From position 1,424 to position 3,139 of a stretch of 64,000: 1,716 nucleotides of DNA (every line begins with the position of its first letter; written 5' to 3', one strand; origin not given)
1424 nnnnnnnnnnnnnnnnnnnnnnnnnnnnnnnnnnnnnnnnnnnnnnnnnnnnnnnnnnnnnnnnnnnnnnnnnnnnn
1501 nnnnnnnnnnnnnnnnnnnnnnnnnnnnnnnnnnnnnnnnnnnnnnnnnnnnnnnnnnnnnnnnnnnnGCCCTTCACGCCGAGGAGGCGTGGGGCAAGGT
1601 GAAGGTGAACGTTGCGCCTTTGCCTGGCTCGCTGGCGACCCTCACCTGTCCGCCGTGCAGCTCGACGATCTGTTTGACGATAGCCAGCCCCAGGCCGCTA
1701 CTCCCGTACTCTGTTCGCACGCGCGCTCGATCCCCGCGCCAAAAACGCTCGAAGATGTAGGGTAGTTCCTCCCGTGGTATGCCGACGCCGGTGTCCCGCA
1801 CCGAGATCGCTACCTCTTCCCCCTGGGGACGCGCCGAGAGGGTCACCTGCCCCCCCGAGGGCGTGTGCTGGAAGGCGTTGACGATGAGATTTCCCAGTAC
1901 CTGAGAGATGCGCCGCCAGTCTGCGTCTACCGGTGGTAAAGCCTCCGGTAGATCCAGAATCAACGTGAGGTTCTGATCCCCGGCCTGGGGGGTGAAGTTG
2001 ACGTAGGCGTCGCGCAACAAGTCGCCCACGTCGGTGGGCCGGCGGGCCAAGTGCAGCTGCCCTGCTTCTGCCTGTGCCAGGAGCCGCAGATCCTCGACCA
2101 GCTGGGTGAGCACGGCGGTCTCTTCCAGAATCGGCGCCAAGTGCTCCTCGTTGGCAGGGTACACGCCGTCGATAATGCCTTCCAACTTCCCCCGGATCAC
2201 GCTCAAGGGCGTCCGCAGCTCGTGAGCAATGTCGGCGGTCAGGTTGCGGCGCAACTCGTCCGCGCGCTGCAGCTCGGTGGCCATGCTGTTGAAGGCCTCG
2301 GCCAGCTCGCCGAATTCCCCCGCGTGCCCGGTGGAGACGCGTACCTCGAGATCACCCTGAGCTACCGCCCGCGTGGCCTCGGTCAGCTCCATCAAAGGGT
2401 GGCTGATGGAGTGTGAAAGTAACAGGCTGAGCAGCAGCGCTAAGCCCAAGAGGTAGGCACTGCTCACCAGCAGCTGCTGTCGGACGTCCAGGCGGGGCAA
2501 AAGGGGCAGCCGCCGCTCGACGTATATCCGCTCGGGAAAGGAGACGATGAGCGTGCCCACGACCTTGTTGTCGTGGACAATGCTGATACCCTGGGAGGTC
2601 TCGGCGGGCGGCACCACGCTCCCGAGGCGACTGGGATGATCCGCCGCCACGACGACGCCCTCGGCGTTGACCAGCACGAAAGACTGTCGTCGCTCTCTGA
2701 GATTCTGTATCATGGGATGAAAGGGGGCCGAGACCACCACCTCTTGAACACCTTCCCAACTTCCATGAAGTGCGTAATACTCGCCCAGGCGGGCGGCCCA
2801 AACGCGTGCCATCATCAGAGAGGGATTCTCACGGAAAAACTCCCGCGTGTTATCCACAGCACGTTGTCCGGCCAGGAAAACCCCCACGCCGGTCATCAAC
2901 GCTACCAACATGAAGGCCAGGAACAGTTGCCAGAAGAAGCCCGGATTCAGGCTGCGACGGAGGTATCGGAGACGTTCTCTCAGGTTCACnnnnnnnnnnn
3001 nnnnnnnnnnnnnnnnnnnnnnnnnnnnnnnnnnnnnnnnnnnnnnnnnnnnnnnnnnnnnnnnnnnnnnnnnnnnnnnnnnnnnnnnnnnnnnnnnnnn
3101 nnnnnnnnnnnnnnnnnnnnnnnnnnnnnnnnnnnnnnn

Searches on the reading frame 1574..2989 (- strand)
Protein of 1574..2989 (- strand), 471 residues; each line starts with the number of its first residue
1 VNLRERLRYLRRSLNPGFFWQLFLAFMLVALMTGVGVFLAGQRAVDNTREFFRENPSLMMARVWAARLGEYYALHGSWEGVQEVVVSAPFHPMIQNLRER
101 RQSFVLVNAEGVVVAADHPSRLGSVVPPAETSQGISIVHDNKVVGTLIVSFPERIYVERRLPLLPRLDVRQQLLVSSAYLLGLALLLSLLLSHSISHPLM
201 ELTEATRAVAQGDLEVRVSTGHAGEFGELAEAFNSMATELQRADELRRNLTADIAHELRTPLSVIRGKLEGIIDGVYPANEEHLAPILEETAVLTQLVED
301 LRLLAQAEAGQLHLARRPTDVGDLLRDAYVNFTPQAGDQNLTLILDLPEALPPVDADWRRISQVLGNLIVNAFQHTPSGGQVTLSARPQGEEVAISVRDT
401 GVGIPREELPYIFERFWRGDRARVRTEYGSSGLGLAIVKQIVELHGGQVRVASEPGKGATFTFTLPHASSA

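Call 79: search_protein_families(library=pfam, proteins=[window:1574-2989:-], max_evalue=0.00001)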
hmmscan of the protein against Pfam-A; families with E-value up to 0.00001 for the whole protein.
window:1574-2989:- (471 aa): 3 families
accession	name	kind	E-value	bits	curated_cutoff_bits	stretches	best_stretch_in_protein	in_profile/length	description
PF02518.31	HATPase_c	-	4.8e-33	114.3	26.4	1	357-467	2-109/111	Histidine kinase-, DNA gyrase B-, and HSP90-like ATPase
PF00672.30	HAMP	-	5.4e-14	52.7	25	1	190-241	1-52/53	HAMP domain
PF00512.31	HisKA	-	1.2e-13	51.4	26.9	1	247-310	2-66/66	His Kinase A (phospho-acceptor) domain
